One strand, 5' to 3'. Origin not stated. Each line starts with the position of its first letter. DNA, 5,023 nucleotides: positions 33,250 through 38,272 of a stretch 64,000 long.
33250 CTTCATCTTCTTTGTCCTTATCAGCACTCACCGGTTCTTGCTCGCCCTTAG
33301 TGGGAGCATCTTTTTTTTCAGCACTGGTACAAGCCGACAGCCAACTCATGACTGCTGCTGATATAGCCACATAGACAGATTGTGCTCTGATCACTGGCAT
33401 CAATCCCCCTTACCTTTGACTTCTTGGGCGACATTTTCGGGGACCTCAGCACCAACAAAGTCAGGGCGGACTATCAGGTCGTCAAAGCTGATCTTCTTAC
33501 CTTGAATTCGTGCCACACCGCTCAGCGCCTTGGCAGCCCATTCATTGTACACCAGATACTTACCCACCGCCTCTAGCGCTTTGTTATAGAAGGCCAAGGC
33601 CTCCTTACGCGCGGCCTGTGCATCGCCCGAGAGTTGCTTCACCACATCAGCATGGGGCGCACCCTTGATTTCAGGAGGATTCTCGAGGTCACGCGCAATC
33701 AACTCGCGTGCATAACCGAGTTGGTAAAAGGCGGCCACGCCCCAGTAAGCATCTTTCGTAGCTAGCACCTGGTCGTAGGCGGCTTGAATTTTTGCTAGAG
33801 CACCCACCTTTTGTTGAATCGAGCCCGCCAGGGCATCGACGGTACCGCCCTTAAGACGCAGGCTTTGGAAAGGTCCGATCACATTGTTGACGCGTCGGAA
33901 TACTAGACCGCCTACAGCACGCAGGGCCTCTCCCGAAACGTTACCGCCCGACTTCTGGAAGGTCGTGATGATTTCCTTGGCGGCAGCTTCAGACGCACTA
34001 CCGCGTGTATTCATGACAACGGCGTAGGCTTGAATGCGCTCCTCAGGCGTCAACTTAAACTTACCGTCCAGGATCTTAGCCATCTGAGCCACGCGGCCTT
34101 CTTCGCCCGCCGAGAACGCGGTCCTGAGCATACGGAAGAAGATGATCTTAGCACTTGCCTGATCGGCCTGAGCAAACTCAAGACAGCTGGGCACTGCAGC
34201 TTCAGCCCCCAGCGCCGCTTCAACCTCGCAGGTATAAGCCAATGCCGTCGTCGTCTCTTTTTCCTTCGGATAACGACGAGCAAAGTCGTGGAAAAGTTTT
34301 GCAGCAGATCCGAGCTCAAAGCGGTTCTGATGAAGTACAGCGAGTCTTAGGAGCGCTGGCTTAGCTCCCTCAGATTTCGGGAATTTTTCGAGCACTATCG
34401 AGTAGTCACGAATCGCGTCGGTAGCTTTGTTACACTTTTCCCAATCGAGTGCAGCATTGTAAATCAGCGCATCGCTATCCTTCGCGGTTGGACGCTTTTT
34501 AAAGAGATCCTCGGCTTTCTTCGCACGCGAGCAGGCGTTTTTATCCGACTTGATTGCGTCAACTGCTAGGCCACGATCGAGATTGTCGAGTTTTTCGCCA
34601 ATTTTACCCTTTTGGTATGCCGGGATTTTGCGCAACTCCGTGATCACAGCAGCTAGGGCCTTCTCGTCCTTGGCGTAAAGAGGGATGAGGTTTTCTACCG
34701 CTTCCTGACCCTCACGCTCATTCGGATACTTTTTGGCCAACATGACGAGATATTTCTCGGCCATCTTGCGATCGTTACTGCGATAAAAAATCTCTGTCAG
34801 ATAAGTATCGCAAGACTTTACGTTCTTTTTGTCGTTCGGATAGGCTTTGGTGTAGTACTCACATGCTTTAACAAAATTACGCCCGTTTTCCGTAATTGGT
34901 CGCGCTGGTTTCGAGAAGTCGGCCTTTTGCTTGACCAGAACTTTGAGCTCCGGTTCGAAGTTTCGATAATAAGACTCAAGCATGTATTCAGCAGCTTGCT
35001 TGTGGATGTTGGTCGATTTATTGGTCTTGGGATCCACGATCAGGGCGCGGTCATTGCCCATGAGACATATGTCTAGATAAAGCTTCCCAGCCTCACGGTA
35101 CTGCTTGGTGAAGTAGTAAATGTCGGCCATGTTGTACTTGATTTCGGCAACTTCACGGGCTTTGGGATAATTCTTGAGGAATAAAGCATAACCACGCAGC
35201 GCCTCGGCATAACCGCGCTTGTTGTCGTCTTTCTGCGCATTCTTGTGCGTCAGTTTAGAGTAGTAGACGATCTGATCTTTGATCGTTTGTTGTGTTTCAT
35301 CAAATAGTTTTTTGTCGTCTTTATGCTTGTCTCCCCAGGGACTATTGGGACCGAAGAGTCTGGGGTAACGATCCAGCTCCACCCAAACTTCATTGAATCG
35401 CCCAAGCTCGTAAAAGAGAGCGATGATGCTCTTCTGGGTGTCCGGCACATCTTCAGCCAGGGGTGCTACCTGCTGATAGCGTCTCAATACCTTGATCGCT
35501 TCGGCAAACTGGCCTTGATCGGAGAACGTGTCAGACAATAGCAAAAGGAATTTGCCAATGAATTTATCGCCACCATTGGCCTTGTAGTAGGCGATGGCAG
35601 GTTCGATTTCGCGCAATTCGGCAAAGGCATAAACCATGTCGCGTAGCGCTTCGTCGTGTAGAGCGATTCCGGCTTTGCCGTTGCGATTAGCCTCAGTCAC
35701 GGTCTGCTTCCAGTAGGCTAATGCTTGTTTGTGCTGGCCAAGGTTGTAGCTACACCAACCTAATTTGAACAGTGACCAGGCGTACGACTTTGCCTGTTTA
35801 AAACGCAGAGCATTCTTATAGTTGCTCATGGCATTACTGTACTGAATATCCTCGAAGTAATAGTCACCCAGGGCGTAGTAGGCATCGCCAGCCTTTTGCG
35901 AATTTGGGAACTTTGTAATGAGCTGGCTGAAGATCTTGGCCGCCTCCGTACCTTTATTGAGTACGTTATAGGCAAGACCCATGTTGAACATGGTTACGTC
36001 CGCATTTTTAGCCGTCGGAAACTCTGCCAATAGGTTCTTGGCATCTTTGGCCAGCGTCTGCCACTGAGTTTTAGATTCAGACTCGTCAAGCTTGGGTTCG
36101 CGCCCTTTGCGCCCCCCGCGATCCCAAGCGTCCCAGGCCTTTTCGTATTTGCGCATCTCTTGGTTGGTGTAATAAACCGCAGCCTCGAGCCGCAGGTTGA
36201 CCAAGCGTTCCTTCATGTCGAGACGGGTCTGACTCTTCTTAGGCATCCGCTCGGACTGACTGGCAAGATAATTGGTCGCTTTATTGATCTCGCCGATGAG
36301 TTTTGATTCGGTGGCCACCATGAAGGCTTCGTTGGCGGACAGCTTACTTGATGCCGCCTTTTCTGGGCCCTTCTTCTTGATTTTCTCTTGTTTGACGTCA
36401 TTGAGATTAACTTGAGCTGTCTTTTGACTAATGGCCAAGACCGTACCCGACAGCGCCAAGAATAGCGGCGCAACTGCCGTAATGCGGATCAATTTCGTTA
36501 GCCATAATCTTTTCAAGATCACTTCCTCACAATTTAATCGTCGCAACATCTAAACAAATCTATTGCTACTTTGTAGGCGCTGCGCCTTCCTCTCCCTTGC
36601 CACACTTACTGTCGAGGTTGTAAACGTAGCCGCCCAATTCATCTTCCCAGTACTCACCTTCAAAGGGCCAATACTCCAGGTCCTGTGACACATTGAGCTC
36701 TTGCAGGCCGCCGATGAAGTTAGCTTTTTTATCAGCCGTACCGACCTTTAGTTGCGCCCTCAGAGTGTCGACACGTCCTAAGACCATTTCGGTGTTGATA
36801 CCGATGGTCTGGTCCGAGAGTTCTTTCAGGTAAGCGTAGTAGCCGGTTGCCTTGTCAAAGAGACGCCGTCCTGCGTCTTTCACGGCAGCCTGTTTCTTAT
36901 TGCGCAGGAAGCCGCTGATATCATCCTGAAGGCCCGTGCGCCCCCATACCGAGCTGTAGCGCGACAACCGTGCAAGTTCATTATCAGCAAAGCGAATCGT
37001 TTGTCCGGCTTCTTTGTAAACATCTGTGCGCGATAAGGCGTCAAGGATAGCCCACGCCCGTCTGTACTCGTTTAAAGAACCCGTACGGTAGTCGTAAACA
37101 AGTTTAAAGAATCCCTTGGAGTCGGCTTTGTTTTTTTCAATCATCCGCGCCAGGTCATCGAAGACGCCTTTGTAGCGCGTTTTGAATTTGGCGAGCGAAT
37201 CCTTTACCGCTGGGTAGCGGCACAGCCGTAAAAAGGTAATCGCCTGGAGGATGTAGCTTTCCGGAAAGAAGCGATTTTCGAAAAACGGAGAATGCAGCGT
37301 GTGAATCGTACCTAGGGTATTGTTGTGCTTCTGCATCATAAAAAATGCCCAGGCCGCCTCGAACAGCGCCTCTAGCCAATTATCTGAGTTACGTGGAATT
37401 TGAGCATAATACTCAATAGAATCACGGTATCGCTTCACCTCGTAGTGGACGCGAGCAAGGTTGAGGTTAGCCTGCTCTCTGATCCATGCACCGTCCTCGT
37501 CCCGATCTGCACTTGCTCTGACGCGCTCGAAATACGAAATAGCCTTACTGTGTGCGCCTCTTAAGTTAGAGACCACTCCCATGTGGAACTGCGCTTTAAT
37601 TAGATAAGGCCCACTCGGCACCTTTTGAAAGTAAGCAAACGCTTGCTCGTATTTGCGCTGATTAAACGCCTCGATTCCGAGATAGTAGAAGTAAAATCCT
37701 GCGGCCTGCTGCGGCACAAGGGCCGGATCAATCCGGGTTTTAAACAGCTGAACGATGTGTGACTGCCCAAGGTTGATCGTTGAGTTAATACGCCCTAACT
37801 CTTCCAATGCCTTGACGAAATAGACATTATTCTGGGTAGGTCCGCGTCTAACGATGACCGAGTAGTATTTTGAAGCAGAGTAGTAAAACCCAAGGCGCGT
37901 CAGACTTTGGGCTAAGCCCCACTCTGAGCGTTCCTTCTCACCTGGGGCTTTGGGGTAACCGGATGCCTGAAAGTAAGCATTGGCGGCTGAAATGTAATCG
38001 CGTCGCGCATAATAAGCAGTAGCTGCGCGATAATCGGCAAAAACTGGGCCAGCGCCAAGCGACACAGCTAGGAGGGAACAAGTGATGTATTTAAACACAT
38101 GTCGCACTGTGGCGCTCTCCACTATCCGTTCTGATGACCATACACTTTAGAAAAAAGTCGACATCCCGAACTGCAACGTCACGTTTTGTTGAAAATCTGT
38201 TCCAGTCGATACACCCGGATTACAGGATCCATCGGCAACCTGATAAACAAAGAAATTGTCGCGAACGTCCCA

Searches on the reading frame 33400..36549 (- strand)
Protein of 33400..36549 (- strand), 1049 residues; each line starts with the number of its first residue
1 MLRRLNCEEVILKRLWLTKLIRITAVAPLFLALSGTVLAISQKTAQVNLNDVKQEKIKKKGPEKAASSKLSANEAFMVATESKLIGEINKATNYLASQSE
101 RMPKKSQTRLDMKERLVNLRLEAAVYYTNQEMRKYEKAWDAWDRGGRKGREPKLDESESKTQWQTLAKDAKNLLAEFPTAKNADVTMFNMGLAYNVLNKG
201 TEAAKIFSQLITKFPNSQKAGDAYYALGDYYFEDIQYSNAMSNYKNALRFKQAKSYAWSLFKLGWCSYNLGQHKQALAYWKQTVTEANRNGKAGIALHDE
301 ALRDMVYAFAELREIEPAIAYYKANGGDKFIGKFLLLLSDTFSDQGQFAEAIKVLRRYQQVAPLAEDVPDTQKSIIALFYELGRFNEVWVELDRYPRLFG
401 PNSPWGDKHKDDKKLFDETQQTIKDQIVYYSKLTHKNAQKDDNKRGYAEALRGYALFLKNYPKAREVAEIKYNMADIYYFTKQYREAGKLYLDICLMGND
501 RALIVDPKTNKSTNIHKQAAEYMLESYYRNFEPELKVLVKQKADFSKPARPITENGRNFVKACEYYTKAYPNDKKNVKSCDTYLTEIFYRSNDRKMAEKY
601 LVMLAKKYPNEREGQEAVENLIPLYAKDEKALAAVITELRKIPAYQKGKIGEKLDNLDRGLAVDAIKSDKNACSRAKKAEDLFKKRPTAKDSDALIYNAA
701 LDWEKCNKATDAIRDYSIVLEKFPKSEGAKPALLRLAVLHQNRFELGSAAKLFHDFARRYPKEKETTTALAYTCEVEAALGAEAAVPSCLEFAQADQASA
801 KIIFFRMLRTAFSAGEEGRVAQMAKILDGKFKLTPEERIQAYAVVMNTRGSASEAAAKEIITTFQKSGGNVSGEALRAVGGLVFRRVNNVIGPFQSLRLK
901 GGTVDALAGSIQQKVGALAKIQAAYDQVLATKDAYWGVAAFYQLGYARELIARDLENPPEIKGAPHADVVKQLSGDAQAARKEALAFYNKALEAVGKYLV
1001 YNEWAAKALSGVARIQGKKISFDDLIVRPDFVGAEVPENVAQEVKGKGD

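Call 42: search_protein_families(library=pfam, proteins=[window:33400-36549:-], max_evalue=0.001)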
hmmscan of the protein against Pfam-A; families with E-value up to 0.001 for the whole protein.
window:33400-36549:- (1049 aa): 6 families
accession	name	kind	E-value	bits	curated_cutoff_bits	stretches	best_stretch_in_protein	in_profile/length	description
PF13174.12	TPR_6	-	2e-15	56.8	26.3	0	187-217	3-33/33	Tetratricopeptide repeat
PF13424.12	TPR_12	-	2.3e-10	41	30.1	0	187-252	6-76/77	Tetratricopeptide repeat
PF13428.12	TPR_14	-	1.6e-06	28.7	23.5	0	335-366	4-35/44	Tetratricopeptide repeat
PF07719.23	TPR_2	-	4.5e-06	26.8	27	0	259-284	3-28/34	Tetratricopeptide repeat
PF14559.12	TPR_19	-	1.3e-05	25.8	25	0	236-279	6-47/68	Tetratricopeptide repeat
PF13512.12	TPR_18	-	0.00074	20.1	21.9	0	201-224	119-142/145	Tetratricopeptide repeat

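Call 45: search_protein_families(library=ncbifam, proteins=[window:33400-36549:-], max_evalue=0.001)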
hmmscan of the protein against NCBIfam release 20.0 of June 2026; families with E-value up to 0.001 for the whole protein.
window:33400-36549:- (1049 aa): 4 families
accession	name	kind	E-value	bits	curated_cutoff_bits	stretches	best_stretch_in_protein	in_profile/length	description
TIGR02795.1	tol_pal_ybgF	equivalog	2.4e-24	86.2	90.1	3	201-285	19-104/119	tol-pal system protein YbgF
TIGR03302.1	OM_YfiO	subfamily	2.9e-12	46.6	81.4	1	672-770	16-110/239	outer membrane protein assembly factor BamD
NF008068.0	PRK10803.1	equivalog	8e-07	29.3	383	0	678-766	165-253/263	cell division protein CpoB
NF040959.1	MamA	equivalog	1.4e-05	24.7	200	1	168-284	54-166/204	magnetosome protein MamA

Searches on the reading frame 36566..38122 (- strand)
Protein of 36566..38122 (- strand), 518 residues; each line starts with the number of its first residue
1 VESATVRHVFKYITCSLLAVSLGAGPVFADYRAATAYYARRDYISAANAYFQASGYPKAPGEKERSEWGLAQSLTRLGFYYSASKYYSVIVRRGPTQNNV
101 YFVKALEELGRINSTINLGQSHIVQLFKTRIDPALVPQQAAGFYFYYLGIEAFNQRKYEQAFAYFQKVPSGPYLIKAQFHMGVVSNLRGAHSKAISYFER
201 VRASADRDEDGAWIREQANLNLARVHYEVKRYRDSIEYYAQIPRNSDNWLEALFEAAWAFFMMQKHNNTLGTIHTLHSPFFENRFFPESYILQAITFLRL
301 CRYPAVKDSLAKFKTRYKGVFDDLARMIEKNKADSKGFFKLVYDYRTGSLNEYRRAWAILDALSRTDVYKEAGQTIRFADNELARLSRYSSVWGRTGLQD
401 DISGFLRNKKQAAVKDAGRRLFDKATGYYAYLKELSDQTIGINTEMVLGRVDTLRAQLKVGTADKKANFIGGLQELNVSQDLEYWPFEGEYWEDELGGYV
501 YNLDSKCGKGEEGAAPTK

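Call 42: search_protein_families(library=pfam, proteins=[window:36566-38122:-], max_evalue=0.001)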
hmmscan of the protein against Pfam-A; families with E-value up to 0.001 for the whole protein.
window:36566-38122:- (518 aa): 4 families
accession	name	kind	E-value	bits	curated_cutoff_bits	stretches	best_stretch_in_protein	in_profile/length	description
PF13424.12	TPR_12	-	6.5e-06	26.7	30.1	0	158-204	26-74/77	Tetratricopeptide repeat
PF13174.12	TPR_6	-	5.7e-05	23.9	26.3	0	146-168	4-26/33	Tetratricopeptide repeat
PF00515.34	TPR_1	-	0.00014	22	27.8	0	145-168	4-27/34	Tetratricopeptide repeat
PF07719.23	TPR_2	-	0.00075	19.9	27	0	144-167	3-26/34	Tetratricopeptide repeat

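Call 45: search_protein_families(library=ncbifam, proteins=[window:36566-38122:-], max_evalue=0.001)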
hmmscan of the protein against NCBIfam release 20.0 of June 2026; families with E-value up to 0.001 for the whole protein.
window:36566-38122:- (518 aa): 4 families
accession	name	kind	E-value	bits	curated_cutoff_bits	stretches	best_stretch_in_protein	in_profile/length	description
NF033756.1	gliding_GltC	equivalog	2.6e-66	224.7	450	2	161-507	261-619/622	adventurous gliding motility protein GltC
TIGR02795.1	tol_pal_ybgF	equivalog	0.00012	22.7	90.1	0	150-243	10-103/119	tol-pal system protein YbgF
NF052312.1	T9SS_PorW_SprE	equivalog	0.00022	20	250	0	176-241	291-353/716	type IX secretion system periplasmic lipoprotein PorW/SprE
NF040959.1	MamA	equivalog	0.00059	19.3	200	0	145-202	142-200/204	magnetosome protein MamA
